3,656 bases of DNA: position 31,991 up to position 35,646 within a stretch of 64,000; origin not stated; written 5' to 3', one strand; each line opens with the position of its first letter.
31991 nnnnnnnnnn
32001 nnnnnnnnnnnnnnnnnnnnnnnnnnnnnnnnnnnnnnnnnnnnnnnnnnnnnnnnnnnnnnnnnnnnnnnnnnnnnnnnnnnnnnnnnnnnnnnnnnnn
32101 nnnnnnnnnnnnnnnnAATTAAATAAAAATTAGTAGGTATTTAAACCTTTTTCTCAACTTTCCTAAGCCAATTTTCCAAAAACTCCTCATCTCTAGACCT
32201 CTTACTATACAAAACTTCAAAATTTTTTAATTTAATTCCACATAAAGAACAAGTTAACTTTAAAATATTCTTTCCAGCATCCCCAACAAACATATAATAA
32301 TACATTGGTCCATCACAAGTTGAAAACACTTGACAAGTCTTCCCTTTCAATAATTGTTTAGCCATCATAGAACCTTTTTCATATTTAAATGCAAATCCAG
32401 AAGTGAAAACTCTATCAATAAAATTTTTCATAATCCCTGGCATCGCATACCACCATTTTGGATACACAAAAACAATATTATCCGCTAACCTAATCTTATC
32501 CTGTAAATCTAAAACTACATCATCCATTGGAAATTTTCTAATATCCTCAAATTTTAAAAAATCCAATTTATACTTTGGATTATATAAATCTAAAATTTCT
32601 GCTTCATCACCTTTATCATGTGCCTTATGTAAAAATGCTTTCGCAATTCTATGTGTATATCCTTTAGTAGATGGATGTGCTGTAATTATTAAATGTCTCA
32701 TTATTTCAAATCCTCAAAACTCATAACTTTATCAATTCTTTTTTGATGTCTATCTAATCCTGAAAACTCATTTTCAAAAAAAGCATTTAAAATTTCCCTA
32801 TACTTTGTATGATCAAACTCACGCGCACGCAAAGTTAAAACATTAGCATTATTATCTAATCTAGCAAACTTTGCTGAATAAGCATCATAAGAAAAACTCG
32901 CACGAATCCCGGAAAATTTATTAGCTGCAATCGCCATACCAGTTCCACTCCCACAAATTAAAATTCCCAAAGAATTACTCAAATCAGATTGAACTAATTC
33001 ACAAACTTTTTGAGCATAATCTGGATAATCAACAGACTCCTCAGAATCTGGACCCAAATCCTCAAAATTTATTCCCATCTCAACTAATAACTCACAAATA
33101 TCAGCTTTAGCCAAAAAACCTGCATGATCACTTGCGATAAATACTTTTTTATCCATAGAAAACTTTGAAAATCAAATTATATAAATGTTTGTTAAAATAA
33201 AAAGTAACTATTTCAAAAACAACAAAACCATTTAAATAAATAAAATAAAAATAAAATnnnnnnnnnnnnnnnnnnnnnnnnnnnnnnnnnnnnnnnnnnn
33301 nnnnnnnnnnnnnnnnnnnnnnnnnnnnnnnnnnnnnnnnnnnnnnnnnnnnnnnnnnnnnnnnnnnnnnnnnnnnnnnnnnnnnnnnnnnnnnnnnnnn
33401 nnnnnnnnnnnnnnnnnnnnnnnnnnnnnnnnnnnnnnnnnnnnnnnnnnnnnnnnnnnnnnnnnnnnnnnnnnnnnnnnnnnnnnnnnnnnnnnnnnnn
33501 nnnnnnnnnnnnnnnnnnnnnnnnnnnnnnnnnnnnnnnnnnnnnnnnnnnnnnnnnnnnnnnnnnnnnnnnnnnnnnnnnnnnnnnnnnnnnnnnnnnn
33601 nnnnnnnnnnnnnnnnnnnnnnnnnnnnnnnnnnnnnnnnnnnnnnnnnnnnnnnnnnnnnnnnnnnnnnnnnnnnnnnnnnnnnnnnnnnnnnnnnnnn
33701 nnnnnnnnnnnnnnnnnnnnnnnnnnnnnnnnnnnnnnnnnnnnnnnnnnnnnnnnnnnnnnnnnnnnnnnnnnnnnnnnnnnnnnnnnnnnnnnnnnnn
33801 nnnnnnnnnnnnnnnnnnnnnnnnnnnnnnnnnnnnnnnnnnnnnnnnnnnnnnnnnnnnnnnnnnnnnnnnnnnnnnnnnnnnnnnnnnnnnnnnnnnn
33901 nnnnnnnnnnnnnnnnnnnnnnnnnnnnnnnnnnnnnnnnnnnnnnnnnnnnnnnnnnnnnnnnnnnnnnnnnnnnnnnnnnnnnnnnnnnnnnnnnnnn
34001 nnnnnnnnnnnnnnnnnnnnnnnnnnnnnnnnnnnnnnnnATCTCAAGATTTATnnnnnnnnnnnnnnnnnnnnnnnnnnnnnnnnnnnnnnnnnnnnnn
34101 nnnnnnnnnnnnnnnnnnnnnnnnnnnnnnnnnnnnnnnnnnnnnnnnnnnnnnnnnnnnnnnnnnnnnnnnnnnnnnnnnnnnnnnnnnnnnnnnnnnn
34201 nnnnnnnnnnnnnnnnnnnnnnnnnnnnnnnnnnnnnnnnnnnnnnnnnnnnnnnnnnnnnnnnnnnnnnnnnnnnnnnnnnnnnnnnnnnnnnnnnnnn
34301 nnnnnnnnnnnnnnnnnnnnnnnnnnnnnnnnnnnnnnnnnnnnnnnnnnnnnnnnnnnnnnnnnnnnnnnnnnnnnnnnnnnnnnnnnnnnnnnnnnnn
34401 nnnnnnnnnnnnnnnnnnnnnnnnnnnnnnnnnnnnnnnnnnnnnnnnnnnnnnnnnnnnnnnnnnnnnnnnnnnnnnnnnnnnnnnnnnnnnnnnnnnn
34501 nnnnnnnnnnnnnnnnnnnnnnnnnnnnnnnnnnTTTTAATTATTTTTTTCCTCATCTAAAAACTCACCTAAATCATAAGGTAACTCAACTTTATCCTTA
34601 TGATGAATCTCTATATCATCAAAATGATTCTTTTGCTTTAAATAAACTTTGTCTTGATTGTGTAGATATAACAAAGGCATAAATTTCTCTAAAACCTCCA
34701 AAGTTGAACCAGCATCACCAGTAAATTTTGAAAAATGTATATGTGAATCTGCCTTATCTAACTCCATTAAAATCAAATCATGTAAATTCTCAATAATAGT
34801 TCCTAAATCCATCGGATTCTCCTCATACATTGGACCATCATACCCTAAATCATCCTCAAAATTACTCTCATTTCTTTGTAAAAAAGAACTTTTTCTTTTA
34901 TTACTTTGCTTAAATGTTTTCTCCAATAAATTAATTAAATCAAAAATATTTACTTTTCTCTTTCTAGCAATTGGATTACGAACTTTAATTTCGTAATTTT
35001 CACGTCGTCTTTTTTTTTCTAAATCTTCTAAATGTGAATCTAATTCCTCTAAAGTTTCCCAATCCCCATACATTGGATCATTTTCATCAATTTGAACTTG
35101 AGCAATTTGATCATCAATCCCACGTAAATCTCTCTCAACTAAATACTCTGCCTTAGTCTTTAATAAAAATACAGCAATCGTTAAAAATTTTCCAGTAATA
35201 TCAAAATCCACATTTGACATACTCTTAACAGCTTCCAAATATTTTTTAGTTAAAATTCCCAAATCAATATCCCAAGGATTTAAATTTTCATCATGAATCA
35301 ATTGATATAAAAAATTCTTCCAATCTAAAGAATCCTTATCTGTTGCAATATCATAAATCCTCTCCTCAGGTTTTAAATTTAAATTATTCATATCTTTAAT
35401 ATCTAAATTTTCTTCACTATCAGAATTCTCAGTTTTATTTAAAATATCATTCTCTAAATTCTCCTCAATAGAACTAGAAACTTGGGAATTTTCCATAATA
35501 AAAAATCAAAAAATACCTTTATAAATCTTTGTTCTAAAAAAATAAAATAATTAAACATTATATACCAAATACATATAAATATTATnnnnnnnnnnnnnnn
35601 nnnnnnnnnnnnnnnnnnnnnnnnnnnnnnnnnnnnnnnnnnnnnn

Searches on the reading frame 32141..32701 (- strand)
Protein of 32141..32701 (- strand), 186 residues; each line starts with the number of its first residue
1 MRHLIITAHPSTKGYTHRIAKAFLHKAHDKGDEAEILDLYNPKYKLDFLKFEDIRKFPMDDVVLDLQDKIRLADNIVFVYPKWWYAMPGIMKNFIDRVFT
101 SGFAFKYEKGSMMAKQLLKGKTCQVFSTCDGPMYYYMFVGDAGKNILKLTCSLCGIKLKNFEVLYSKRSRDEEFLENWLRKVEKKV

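Call 20: search_protein_families(library=pfam, proteins=[window:32141-32701:-], max_evalue=0.001)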
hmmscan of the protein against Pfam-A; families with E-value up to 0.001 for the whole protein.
window:32141-32701:- (186 aa): 2 families
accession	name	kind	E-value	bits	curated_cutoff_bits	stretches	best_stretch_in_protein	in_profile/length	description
PF02525.22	Flavodoxin_2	-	2.1e-36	126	27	1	1-185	1-197/198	Flavodoxin-like fold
PF03358.20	FMN_red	-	5.4e-16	59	24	1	1-107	1-99/152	NADPH-dependent FMN reductase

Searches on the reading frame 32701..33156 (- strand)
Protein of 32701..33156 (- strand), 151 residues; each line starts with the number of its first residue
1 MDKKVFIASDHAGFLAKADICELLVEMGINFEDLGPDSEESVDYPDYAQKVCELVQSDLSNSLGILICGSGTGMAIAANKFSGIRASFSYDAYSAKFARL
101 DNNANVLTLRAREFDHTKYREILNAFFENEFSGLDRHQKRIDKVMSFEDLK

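Call 20: search_protein_families(library=pfam, proteins=[window:32701-33156:-], max_evalue=0.001)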
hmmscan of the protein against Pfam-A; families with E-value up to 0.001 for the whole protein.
window:32701-33156:- (151 aa): 1 family
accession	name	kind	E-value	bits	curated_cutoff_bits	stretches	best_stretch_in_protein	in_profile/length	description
PF02502.23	LacAB_rpiB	-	1.1e-45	155.4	24.7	1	5-144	1-138/138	Ribose/Galactose Isomerase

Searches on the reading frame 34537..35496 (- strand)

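Call 20: search_protein_families(library=pfam, proteins=[window:34537-35496:-], max_evalue=0.001)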
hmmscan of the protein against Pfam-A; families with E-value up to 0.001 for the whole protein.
window:34537-35496:- (319 aa): 1 family
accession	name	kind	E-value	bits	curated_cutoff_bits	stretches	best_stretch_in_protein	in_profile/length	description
PF02616.19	SMC_ScpA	-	1.4e-12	48.5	24.6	1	66-298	1-230/232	Segregation and condensation protein ScpA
